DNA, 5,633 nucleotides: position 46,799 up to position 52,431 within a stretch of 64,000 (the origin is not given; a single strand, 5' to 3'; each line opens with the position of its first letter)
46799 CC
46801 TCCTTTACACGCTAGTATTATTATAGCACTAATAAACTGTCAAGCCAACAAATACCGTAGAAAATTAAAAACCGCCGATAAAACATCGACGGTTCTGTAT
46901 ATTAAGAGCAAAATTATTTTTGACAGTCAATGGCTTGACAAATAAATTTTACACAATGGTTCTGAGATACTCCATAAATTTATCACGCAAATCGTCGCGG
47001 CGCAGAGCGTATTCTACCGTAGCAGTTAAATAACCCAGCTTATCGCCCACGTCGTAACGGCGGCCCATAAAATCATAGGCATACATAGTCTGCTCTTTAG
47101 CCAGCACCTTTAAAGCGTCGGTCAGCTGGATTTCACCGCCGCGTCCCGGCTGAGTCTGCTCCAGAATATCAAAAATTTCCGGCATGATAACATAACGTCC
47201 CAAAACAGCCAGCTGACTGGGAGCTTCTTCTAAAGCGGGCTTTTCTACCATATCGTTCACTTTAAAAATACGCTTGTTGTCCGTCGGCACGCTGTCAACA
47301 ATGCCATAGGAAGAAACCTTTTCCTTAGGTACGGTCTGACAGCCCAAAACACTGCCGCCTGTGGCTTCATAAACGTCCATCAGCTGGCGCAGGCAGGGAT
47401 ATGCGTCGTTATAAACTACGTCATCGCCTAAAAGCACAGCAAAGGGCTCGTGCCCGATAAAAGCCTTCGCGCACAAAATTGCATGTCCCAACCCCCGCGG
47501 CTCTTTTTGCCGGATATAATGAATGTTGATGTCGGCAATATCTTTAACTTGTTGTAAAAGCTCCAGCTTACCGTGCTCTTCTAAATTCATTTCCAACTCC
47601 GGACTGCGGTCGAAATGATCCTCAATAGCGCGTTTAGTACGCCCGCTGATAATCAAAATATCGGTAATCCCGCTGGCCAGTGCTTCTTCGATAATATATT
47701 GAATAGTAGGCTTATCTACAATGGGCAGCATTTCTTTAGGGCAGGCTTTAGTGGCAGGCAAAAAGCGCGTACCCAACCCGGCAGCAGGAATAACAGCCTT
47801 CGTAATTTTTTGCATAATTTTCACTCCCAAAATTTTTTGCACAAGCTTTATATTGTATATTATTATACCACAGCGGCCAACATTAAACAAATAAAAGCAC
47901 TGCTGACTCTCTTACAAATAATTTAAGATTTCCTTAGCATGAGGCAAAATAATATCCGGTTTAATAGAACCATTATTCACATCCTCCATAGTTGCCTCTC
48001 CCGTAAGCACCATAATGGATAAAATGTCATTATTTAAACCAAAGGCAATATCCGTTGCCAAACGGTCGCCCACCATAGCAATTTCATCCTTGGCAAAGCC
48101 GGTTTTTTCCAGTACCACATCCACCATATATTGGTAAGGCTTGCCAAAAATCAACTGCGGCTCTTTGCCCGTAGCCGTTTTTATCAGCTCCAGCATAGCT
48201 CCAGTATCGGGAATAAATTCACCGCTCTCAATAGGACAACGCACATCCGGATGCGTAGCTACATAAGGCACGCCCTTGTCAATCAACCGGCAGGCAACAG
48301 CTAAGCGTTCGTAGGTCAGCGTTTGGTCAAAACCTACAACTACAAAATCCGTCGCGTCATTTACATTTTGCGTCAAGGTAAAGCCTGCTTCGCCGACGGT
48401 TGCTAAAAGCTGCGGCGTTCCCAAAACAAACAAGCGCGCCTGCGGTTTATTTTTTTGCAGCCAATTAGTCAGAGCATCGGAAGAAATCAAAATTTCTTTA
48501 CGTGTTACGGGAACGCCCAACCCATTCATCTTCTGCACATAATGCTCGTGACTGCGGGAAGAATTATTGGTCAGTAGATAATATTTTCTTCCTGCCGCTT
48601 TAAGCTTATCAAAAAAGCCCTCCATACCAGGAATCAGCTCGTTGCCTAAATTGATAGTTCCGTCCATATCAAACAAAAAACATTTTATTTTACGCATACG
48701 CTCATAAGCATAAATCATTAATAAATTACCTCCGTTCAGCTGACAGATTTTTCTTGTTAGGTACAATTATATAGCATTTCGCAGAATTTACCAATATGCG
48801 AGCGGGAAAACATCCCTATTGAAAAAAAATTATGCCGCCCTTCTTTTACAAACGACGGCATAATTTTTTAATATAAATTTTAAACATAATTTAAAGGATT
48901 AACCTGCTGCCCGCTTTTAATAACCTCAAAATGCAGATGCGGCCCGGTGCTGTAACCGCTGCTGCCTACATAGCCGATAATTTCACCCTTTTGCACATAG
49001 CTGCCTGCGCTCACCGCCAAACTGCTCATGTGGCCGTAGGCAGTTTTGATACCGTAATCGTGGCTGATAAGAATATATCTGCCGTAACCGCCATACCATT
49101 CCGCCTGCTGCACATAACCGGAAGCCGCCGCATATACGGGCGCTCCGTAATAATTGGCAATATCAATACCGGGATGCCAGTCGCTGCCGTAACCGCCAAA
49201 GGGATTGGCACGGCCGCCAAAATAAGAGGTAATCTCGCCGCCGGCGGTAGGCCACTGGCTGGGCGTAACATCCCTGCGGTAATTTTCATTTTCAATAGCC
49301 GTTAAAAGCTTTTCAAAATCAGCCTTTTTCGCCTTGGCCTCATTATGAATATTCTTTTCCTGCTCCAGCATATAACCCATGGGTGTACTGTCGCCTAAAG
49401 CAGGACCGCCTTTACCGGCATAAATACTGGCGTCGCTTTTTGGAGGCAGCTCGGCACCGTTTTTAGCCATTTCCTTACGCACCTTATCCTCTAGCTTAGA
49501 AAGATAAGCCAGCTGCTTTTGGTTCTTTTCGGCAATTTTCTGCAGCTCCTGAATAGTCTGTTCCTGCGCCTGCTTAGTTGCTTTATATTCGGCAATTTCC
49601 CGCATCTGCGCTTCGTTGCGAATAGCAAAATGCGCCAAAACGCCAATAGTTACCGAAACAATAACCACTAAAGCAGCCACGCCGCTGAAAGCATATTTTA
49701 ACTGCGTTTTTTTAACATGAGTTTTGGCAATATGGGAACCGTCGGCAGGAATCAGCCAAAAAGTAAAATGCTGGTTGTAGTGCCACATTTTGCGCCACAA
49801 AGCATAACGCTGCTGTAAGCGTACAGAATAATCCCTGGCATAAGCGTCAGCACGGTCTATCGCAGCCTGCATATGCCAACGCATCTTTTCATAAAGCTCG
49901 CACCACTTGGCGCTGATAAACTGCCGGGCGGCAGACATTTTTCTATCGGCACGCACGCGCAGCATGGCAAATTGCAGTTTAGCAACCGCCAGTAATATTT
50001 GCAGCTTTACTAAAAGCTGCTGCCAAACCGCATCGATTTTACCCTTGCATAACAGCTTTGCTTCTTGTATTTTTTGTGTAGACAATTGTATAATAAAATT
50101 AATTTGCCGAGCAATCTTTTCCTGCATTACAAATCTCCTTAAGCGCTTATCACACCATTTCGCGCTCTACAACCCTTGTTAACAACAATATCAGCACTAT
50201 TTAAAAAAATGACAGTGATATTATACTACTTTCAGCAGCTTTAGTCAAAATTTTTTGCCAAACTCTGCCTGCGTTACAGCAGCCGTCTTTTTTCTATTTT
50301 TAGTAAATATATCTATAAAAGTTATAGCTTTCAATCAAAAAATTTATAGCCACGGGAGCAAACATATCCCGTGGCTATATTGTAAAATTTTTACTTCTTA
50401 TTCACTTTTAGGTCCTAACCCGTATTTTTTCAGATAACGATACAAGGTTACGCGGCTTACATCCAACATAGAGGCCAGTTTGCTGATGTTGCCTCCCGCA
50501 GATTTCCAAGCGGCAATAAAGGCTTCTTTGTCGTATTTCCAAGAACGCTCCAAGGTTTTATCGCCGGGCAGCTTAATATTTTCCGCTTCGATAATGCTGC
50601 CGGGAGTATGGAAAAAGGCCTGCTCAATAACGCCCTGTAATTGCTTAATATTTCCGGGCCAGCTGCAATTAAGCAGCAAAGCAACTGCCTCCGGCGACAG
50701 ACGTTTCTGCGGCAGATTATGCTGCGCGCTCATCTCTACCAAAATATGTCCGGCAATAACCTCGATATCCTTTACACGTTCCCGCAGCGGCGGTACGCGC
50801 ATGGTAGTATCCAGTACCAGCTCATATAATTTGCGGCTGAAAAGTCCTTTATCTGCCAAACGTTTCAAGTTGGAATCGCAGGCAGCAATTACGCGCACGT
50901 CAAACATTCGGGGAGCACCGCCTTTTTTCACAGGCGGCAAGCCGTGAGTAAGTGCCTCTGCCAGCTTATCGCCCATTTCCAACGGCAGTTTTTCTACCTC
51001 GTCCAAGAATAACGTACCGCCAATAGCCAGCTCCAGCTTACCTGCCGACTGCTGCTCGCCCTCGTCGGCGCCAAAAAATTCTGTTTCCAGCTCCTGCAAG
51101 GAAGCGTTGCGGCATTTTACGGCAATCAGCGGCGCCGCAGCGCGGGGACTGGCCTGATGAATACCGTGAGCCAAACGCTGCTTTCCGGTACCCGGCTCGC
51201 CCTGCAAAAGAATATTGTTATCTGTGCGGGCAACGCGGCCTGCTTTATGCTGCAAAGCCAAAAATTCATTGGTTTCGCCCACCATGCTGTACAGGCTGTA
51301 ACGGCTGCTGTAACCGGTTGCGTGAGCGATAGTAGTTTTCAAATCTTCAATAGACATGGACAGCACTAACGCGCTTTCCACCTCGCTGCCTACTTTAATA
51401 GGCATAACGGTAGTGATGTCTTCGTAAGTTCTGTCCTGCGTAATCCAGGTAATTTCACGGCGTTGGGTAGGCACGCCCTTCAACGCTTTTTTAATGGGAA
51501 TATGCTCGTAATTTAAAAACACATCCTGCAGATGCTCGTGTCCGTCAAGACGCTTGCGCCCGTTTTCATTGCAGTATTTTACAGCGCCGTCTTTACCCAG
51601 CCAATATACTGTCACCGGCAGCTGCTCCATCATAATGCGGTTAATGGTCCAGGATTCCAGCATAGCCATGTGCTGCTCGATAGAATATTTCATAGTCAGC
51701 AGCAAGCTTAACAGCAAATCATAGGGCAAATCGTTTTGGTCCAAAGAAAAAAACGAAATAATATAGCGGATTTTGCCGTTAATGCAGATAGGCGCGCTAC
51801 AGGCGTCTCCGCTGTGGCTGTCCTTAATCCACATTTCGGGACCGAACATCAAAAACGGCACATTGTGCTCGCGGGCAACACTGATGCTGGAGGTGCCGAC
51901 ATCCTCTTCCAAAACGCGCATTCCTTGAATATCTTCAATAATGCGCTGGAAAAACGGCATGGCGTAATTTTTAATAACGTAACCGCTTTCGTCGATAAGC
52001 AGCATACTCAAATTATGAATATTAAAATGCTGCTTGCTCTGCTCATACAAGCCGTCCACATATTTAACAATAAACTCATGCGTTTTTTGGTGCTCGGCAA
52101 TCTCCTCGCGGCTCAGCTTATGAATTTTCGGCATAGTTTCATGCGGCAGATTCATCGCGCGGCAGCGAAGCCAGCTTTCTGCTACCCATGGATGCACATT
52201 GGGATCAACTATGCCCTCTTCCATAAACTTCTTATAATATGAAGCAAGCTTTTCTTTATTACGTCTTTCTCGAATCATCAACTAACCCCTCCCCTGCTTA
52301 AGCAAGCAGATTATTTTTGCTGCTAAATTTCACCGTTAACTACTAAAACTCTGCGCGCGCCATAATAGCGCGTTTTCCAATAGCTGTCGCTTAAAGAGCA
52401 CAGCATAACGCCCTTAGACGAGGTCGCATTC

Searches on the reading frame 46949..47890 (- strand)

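Call 68: search_protein_families(library=pfam, proteins=[window:46949-47890:-], max_evalue=0.00001)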
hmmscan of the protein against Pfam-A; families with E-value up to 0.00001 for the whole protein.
window:46949-47890:- (313 aa): 2 families
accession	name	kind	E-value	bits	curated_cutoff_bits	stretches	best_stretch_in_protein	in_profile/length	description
PF00483.29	NTP_transferase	-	2.3e-35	122.8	21.2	1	31-294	1-242/245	Nucleotidyl transferase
PF12804.13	NTP_transf_3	-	1.9e-06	28.6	27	1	32-181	1-118/160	MobA-like NTP transferase domain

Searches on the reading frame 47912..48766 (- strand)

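Call 68: search_protein_families(library=pfam, proteins=[window:47912-48766:-], max_evalue=0.00001)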
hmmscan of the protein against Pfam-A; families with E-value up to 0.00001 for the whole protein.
window:47912-48766:- (284 aa): 4 families
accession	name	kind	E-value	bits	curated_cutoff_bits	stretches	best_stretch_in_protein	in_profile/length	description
PF13344.12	Hydrolase_6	-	3.8e-26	91.5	27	1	30-130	1-101/101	Haloacid dehalogenase-like hydrolase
PF13242.12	Hydrolase_like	-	1.6e-16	60.4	22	1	207-279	2-74/75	HAD-hyrolase-like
PF00702.32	Hydrolase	-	2.6e-11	44.7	26.4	1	27-244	1-188/191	haloacid dehalogenase-like hydrolase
PF13419.12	HAD_2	-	1.8e-06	28.6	23.8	0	207-253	133-178/178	Haloacid dehalogenase-like hydrolase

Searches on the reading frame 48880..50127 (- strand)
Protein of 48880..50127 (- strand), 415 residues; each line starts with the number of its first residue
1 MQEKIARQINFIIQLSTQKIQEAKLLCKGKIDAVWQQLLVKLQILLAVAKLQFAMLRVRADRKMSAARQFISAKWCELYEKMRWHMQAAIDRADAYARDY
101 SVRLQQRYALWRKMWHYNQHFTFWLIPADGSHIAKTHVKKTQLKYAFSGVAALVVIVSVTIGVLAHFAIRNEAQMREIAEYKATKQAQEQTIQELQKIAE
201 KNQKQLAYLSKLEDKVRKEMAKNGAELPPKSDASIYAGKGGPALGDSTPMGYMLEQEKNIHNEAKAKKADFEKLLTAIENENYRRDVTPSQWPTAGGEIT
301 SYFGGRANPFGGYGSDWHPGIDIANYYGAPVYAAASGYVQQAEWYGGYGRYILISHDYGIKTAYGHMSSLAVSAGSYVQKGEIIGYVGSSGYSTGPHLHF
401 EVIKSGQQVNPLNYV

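Call 68: search_protein_families(library=pfam, proteins=[window:48880-50127:-], max_evalue=0.00001)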
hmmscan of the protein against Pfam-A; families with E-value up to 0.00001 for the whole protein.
window:48880-50127:- (415 aa): 1 family
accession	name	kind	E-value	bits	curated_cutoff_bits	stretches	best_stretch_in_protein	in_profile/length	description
PF01551.29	Peptidase_M23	-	9.6e-34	115.9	28.7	1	318-411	3-96/96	Peptidase family M23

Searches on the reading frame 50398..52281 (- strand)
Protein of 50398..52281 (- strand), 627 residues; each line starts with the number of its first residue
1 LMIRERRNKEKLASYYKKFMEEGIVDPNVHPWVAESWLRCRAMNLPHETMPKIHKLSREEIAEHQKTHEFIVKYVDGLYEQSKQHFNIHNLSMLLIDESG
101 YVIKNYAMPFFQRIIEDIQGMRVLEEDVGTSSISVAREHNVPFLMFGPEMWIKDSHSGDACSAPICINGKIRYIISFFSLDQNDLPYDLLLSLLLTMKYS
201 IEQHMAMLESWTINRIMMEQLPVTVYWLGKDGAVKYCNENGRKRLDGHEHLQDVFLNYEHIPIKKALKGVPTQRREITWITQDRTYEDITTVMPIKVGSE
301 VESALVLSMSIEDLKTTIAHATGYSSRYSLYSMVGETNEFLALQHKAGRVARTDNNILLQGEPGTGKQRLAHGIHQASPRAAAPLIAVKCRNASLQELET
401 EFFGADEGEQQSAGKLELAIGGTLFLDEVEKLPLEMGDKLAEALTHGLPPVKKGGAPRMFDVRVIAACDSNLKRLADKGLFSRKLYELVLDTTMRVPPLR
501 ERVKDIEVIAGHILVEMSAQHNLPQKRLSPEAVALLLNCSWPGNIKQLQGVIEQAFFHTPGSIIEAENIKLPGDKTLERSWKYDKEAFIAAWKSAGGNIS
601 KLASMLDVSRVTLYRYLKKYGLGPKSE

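Call 47: search_protein_families(library=pfam, proteins=[window:50398-52281:-], max_evalue=0.001)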
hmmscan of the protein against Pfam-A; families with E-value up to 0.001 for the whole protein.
window:50398-52281:- (627 aa): 8 families
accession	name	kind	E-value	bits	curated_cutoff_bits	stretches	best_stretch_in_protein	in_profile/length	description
PF00158.32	Sigma54_activat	-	6.9e-31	107.6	20.2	1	334-487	2-160/168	Sigma-54 interaction domain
PF25601.1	AAA_lid_14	-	7.1e-17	61.5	27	1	500-569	1-70/87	AAA+ ATPase lid domain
PF14532.12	Sigma54_activ_2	-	2.9e-12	47.4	25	1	334-499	1-138/138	Sigma-54 interaction domain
PF02954.25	HTH_8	-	6.8e-08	32.6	22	1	584-620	6-42/42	Bacterial regulatory protein, Fis family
PF00493.29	MCM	-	1.7e-07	31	23.3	1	346-475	49-178/224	MCM P-loop domain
PF01078.27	Mg_chelatase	-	0.00025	21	20.3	0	408-448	94-134/207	Magnesium chelatase, subunit ChlI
PF07728.20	AAA_5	-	0.00028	21.3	22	0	356-469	1-122/139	AAA domain (dynein-related subfamily)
PF13384.12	HTH_23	-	0.00063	19.9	24.6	0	590-620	10-41/50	Homeodomain-like domain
